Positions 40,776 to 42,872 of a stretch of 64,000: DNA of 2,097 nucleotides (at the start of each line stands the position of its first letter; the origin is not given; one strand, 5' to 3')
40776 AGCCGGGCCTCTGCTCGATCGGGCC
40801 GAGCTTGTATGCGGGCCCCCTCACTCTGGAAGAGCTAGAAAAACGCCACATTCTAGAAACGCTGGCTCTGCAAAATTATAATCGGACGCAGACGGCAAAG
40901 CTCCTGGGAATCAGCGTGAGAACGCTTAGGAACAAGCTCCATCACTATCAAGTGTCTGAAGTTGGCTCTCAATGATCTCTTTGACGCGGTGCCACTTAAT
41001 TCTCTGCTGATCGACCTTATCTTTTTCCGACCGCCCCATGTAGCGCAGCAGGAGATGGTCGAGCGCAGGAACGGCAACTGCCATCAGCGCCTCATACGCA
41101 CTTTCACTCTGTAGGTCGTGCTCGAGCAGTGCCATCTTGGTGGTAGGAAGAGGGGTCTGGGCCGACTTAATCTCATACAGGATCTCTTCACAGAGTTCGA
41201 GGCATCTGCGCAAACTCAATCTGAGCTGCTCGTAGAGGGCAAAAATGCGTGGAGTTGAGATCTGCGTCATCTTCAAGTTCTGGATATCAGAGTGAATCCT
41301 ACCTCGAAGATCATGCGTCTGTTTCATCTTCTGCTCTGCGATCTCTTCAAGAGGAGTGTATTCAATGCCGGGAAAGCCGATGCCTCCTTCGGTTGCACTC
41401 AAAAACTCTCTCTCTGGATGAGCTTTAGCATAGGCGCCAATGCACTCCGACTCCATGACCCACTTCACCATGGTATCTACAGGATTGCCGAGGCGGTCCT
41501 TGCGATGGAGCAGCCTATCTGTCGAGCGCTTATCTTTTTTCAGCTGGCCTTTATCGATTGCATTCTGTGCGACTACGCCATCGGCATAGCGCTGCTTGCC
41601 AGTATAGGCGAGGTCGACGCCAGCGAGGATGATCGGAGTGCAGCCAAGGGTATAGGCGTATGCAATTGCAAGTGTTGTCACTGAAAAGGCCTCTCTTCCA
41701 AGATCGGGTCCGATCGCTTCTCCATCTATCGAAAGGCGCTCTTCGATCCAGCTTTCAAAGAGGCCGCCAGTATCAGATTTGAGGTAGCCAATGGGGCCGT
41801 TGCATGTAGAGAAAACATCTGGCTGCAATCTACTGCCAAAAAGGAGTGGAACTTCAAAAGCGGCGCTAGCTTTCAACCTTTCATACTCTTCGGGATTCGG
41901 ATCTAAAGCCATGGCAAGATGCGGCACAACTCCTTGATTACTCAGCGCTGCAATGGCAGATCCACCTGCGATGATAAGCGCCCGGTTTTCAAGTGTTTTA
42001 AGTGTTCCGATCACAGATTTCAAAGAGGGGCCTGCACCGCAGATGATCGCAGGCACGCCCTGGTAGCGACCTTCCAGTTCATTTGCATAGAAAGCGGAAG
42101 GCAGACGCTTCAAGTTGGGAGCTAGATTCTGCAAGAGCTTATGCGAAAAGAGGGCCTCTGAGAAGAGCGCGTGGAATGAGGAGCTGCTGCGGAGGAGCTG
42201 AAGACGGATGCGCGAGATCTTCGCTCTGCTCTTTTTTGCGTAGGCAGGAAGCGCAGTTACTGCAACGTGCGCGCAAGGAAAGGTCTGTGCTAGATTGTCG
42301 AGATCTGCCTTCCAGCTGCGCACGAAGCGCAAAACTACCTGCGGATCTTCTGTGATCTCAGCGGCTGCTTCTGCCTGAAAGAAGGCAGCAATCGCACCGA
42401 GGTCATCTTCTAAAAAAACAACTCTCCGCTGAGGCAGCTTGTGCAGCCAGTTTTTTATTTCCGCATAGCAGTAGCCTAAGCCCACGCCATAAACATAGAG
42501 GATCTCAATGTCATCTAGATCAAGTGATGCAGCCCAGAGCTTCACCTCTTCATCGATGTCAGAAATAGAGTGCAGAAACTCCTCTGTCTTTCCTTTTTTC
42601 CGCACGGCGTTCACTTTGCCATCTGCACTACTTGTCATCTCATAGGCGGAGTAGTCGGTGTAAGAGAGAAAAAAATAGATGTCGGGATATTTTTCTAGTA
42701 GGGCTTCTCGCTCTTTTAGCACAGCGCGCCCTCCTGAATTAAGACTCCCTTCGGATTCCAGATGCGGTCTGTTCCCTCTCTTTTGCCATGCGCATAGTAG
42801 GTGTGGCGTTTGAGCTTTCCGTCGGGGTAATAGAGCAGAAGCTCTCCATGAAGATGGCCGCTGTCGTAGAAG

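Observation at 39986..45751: Translationally coupled hpf - HsdR_N - DUF115 - MORN - DUF115 operon beside a receiver-less sigma-54 activator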

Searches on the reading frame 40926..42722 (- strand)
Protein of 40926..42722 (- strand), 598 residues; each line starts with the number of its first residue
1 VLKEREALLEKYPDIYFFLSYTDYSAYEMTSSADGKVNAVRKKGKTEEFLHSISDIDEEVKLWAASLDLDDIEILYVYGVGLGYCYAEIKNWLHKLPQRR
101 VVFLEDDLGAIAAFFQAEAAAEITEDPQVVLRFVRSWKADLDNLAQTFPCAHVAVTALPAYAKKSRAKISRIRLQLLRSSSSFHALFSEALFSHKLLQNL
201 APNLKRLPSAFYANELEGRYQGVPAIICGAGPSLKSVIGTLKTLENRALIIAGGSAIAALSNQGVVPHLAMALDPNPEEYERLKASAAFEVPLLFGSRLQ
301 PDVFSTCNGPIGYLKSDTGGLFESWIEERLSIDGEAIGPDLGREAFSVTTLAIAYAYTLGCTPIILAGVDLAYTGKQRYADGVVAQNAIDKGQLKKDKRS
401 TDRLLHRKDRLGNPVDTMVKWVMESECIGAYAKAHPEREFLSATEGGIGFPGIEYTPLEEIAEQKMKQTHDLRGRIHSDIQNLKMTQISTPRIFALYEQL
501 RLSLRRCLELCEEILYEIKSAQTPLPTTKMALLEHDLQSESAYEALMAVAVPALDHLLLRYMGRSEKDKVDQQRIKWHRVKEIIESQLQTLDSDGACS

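Call 3: search_protein_families(library=pfam, proteins=[window:40926-42722:-], max_evalue=0.01)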
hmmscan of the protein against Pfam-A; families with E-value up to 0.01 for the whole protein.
window:40926-42722:- (598 aa): 1 family
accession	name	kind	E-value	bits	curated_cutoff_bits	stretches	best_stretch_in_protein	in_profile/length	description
PF01973.23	MptE-like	-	1.4e-35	123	34.6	1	199-375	2-170/171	6-hydroxymethylpterin diphosphokinase MptE-like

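Call 4: search_protein_families(library=ncbifam, proteins=[window:40926-42722:-], max_evalue=0.01)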
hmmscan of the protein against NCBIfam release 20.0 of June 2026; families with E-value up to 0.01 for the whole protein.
window:40926-42722:- (598 aa): 1 family
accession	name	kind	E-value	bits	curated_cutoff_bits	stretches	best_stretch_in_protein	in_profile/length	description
NF050051.1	FlagModPseD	domain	4.5e-16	58.6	670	2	25-273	26-278/640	flagellin modification protein PseD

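Call 18: find_homologous_proteins(query=window:40926-42722:-, max_evalue=0.00001)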
Query window:40926-42722:- (598 aa): 497 proteins with E <= 0.00001 among 8000 candidates; the best 120 are listed.
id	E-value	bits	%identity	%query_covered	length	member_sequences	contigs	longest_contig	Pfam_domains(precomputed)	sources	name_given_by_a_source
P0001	0.0e+0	1344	100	100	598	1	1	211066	PF01973.24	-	-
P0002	9.1e-290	980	72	99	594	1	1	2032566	PF01973.24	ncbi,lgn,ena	-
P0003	1.6e-236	804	62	98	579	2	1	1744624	PF01973.24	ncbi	-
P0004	3.6e-236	803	63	98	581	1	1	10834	PF01973.24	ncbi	-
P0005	5.8e-233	793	62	98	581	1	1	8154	PF01973.24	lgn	-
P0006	1.8e-227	775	61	98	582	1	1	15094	PF01973.24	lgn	-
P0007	5.1e-223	760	60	98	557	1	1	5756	PF01973.24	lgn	-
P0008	9.3e-213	726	58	98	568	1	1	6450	PF01973.24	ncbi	-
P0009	8.4e-205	700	58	99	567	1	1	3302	PF01973.24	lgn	-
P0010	1.1e-191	656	52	97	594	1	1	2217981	PF01973.24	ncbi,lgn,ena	-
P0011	1.8e-188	646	52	98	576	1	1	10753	PF01973.24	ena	-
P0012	1.0e-182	627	51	98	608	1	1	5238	PF01973.24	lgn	-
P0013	1.8e-181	623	49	98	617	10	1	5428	PF01973.24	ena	-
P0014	4.5e-180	618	50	97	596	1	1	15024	PF01973.24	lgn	-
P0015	1.1e-179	617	51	98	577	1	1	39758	PF01973.24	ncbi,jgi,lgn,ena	jgi:hypothetical protein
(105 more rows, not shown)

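Call 19: search_solved_structures(query=window:40926-42722:-, max_evalue=1, show_alignments=2)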
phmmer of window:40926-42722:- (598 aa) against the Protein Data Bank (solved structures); distinct sequences matched with E-value up to 1: 8.
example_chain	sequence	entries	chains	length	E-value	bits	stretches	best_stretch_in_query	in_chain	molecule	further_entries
5mu5_A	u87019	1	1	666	7.7e-05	24.6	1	222-390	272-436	Uncharacterized protein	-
3tx6_A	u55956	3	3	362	0.066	14.9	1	210-347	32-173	Putative branched-chain amino acid transport system substrate-binding protein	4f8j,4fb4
4jb0_A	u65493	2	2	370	0.069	14.9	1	210-347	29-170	branched-chain amino acid transport system substrate-binding protein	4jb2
8sd5_A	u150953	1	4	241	0.18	13.4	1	195-272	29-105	6-hydroxymethyl-7,8-dihydropterin pyrophosphokinase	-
3wpr_A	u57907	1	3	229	0.54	11.9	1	360-416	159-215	Trimeric autotransporter adhesin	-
3slr_A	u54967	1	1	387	0.62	11.7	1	55-145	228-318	uncharacterized protein BF1531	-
4a1f_A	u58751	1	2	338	0.67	11.6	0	9-76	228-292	REPLICATIVE DNA HELICASE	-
8sbu_A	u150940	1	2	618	0.7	11.5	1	194-272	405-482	Maltose/maltodextrin-binding periplasmic protein,6-hydroxymethyl-7,8-dihydropterin pyropho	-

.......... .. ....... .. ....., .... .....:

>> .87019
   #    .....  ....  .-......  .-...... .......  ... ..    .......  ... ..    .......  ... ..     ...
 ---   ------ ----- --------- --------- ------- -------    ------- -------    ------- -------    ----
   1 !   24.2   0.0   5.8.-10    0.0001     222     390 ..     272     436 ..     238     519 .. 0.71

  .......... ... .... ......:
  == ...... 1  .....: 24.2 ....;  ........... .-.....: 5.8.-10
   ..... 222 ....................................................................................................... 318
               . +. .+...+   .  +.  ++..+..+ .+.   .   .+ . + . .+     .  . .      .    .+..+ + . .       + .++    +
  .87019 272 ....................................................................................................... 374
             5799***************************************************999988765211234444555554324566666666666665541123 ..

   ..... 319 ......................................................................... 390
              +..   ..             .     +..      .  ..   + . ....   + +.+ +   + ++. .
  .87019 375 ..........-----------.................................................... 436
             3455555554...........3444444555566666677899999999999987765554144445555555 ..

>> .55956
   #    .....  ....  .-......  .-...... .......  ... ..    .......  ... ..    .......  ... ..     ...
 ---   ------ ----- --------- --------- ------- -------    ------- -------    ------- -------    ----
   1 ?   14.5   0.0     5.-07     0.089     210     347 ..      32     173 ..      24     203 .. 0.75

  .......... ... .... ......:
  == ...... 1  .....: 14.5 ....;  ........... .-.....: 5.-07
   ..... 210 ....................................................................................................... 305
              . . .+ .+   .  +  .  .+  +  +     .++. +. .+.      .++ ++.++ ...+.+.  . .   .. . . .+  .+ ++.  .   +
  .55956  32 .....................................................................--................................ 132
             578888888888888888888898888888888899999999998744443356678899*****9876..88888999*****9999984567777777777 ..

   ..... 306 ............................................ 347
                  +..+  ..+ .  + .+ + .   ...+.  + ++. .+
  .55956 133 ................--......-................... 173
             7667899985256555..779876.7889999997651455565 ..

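Call 29: search_solved_structures(query=A1, max_evalue=1, show_alignments=3)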
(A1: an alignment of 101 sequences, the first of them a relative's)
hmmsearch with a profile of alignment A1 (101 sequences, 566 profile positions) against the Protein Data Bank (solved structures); distinct sequences matched with E-value up to 1: 19.
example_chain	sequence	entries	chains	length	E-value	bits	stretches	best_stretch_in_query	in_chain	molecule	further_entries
5mu5_A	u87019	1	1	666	2.6e-10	42.6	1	197-348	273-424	Uncharacterized protein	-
8sd5_A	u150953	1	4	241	0.0023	19.7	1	175-245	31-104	6-hydroxymethyl-7,8-dihydropterin pyrophosphokinase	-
8sbu_A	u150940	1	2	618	0.0072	18.1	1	174-245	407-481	Maltose/maltodextrin-binding periplasmic protein,6-hydroxymethyl-7,8-dihydropterin pyropho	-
2dnx_A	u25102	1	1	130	0.083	14.6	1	432-529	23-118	Syntaxin-12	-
3bfk_A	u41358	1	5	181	0.17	13.6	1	33-134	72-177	Small GTPase Rab11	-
2f9l_A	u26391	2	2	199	0.23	13.1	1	30-134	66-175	RAB11B, member RAS oncogene family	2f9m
6un9_A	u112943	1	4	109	0.24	13.1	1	431-497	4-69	Uncharacterized protein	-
4ojk_A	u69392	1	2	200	0.31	12.7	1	37-134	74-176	Ras-related protein Rab-11B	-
5fbl_B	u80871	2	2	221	0.53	11.9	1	39-140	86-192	Ras-related protein Rab-11A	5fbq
5o74_B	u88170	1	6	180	0.53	11.9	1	31-67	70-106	Ras-related protein Rab-1B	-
5j0j_A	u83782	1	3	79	0.55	11.9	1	455-492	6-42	designed protein 2L6HC3_6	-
6sku_B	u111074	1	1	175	0.73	11.5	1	39-67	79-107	Ras-related protein Rab-1B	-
3jza_A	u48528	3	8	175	0.73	11.5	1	39-67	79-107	Ras-related protein Rab-1B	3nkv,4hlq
8alk_B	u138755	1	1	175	0.74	11.5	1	41-67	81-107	Ras-related protein Rab-1B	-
1qx2_A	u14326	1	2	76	0.76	11.4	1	450-487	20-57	Vitamin D-dependent calcium-binding protein, intestinal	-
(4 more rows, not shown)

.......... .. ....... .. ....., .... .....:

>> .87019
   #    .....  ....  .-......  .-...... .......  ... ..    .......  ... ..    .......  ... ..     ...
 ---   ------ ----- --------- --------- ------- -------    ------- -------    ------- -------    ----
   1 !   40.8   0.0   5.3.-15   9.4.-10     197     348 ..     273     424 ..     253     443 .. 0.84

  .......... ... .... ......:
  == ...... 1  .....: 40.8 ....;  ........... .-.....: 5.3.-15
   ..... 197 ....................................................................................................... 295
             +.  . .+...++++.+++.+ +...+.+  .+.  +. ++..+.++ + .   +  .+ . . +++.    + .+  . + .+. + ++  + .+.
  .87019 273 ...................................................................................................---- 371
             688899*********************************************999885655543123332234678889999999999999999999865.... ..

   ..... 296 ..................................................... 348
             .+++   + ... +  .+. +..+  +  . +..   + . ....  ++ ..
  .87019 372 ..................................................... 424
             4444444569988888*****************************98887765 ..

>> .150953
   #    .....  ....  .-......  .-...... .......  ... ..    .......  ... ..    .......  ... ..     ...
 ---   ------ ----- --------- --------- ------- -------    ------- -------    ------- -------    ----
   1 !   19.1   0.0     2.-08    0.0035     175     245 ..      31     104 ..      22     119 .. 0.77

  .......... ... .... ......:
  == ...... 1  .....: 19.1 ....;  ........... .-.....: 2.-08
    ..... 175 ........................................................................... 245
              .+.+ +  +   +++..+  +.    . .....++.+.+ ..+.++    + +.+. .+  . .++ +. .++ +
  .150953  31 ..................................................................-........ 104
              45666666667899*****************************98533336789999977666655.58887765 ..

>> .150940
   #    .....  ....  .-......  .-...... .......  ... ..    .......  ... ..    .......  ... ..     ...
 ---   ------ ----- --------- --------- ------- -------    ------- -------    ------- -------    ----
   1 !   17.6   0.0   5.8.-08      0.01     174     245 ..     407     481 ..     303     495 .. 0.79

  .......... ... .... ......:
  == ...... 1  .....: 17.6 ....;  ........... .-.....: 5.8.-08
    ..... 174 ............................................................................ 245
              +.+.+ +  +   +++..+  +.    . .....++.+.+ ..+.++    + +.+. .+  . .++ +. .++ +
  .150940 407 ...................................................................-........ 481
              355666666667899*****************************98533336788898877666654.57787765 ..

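Call 44: predict_structure(alignment_id=A1)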
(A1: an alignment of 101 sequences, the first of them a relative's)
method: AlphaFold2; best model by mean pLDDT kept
length: 598 residues; sequences in the alignment: 101
mean_pLDDT: 96.6   pTM: 0.93
mean pLDDT of the five models: 96.6, 96.2, 96.1, 95.8, 95.3
residues with pLDDT >= 90: 579; 70-90: 15; 50-70: 1; < 50: 3
segments of 3 or more residues with pLDDT < 50: 596-598
pLDDT, mean of each block of 10 residues (from residue 1): 89 97 98 94 97 96 98 98 98 97 98 97 97 98 98 98 96 98 97 97 98 98 98 98 98 97 98 96 94 98 97 97 98 97 95 98 98 96 94 96 97 97 98 98 98 98 98 98 98 98 99 98 90 98 98 97 92 97 98 69
secondary structure, 60 per line:
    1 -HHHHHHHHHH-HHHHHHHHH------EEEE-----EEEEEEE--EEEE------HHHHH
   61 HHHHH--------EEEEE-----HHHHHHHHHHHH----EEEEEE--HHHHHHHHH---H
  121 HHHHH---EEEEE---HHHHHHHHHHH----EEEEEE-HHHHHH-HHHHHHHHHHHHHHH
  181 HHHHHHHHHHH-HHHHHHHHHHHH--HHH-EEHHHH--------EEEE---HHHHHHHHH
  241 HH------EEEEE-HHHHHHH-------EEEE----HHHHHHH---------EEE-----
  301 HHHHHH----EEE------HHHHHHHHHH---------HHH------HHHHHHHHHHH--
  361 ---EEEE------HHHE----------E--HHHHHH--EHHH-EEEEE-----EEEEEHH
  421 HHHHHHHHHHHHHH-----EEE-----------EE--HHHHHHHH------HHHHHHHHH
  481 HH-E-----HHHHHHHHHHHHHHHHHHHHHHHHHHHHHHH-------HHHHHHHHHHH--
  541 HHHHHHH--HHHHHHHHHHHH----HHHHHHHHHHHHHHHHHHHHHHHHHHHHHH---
elements in order: H2-11 H13-21 E28-31 E37-43 E46-49 H56-65 E74-78 H84-95 E100-105 H108-116 H120-125 E129-133 H137-147 E152-157 H159-164 H166-191 H193-204 H213-216 E225-228 H232-242 E249-253 H255-261 E269-272 H277-283 E293-295 H301-306 E311-313 H320-329 H348-358 E364-367 H391-396 E404-408 E414-418 H419-434 E440-442 H458-465 H472-482 H490-520 H528-538 H541-547 H550-561 H566-595

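Call 49: fold_search(model_id=the predicted structure, library=pdb)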
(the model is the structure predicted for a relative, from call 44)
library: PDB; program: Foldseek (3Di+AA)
matches with E <= 10: 1028; with E <= 0.001: 4
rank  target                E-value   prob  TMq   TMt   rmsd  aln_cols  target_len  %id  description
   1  5mu5                  2.8e-20  1.00  0.51  0.49   9.2       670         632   14  Structure of MAf glycosyltransferase from Magnetospirillum magneticum AMB-1 (released 2017-11-15)
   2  8sbu_B                5.0e-04  1.00  0.22  0.23  14.7       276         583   13  Crystal structure of MBP fusion with HPPK from Methanocaldococcus jannaschii (released 2024-07-03)
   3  8sd5_C                6.5e-04  1.00  0.20  0.49   5.8       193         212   18  Crystal structure of HPPK from Methanocaldococcus jannaschii (released 2024-07-03)
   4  8sbu_A                6.8e-04  1.00  0.23  0.23  14.5       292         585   14  Crystal structure of MBP fusion with HPPK from Methanocaldococcus jannaschii (released 2024-07-03)
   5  8sd5_A                5.7e-03  1.00  0.20  0.49   5.7       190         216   17  Crystal structure of HPPK from Methanocaldococcus jannaschii (released 2024-07-03)
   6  8sd5_B                1.9e-02  1.00  0.22  0.53   5.1       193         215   18  Crystal structure of HPPK from Methanocaldococcus jannaschii (released 2024-07-03)
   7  9hmy                  2.8e-02  0.66  0.17  0.29  13.0       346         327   12  Structure of Mycobacterium tuberculosis SteA (Rv1697), a cell division regulator (released 2025-07-30)
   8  9hmz_D                3.3e-02  0.95  0.19  0.32   9.3       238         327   15  Structure of Corynebacterium glutamicum SteA, a cell division regulator (released 2025-07-30)
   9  5kia                  3.3e-02  0.38  0.09  0.14  11.6       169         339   11  Crystal structure of L-threonine 3-dehydrogenase from Burkholderia thailandensis (released 2017-02-15)
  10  7cvu_C                4.3e-02  0.99  0.16  0.38   4.3       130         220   21  Crystal structure of Catechol o-methyl transferase (COMT) from Niastella koreensis (released 2021-09-01)
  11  9sm1_A                5.0e-02  0.87  0.15  0.27   9.8       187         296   16  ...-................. from Pseudomonas chlororaphis in complex with SAH and FPP (released 2025-12-31)
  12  2wnf_A                5.0e-02  0.77  0.17  0.33  10.8       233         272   13  Crystal Structure of a Mammalian Sialyltransferase in complex with Gal-beta-1-3GalNAc-ortho-nitrophenol (released 2009-10-13)
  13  2q27_B                5.9e-02  0.12  0.12  0.13  20.1       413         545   10  Crystal structure of oxalyl-coA decarboxylase from Escherichia coli (released 2008-06-03)
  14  7cvu_B                6.9e-02  0.99  0.15  0.37   4.2       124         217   20  Crystal structure of Catechol o-methyl transferase (COMT) from Niastella koreensis (released 2021-09-01)
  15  2hun_B                6.9e-02  0.21  0.13  0.21  24.2       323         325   12  Crystal structure of hypothetical protein PH0414 from Pyrococcus horikoshii OT3 (released 2007-01-26)
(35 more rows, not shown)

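Call 51: find_related_loci(query=A1, collection=genome_contigs, flank=8000)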
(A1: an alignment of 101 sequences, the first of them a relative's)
Query A1 (598 aa) in genome_contigs; peptide patterns used: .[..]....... (x = any residue, [..] = any of these).
374 stretches matched a pattern; 360 encode a relative of the query (tblastn E <= 1e-3); the best 80 are kept; 80 distinct loci.
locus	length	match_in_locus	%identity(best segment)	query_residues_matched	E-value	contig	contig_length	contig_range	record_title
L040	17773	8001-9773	74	1-591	0e+0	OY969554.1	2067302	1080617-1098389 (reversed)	MAG: uncultured Chlamydiales bacterium isolate MFD04540.bin.c.3 genome assembly, chromosome: 1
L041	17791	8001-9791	72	1-597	0e+0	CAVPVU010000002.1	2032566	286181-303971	MAG: uncultured Chlamydiales bacterium isolate MFD00008.bin.2.19 genome assembly, contig: contig_47407, whole genome sho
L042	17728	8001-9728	62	8-591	0e+0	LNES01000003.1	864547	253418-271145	MAG: Chlamydiae bacterium Ga0074140 Ga0074140_11.3, whole genome shotgun sequence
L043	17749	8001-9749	52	8-589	0e+0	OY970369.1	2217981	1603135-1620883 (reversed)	MAG: uncultured Chlamydiae bacterium isolate MFD06092.bin.1.176 genome assembly, chromosome: 1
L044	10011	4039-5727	48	1-591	1e-179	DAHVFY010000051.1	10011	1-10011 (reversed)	MAG TPA_asm: Parachlamydiales bacterium isolate clean324 NODE_51_length_10011_cov_3.332998, whole genome shotgun sequenc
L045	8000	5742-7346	52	8-579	5e-180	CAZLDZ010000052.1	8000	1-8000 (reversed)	MAG TPA_asm: uncultured bacterium isolate SRP200132_co2_233 genome assembly, contig: NODE_9271_length_8000_cov_6.349025,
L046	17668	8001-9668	49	8-584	5e-179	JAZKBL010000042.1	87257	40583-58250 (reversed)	MAG: Chlamydiota bacterium isolate ADI_H3L2_1_122_18_3-bin080 ADIH3L21_B080_0_000000000042, whole genome shotgun sequenc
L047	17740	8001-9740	46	8-598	4e-169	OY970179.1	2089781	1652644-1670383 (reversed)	MAG: uncultured Verrucomicrobiae bacterium isolate MFD05521.bin.c.1 genome assembly, chromosome: 1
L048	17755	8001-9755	44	8-595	3e-169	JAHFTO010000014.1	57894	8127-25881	MAG: Chlamydiae bacterium isolate nzgw622 NODE_594_length_57895_cov_4.369232, whole genome shotgun sequence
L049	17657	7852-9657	43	5-593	1e-168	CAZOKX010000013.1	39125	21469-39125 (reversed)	MAG TPA_asm: uncultured bacterium isolate SRP292972_co3_130 genome assembly, contig: NODE_711_length_39125_cov_13.703635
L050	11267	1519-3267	45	8-595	1e-168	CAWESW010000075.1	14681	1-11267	MAG: uncultured Verrucomicrobiae bacterium isolate MFD03323.bin.2.105 genome assembly, contig: contig_32706, whole genom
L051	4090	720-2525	43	5-593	8e-174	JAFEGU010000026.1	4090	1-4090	MAG: Verrucomicrobia bacterium isolate SZAS-8 LIN-198__26__length-4090, whole genome shotgun sequence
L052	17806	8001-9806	43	5-593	5e-167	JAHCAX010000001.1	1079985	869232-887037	MAG: Candidatus Acheromyda pituitae isolate ACE_VER1 VER1_1, whole genome shotgun sequence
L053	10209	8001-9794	44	6-595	5e-165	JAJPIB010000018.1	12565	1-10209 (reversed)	MAG: Chlamydiia bacterium isolate Centralia_MAG_243 k107_27258635, whole genome shotgun sequence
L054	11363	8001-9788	44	9-593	7e-164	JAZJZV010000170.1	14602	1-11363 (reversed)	MAG: Chlamydiota bacterium isolate ADI_H2L1_1_122_18_3-bin038_1 ADIH2L11_B038_1_000000000170, whole genome shotgun seque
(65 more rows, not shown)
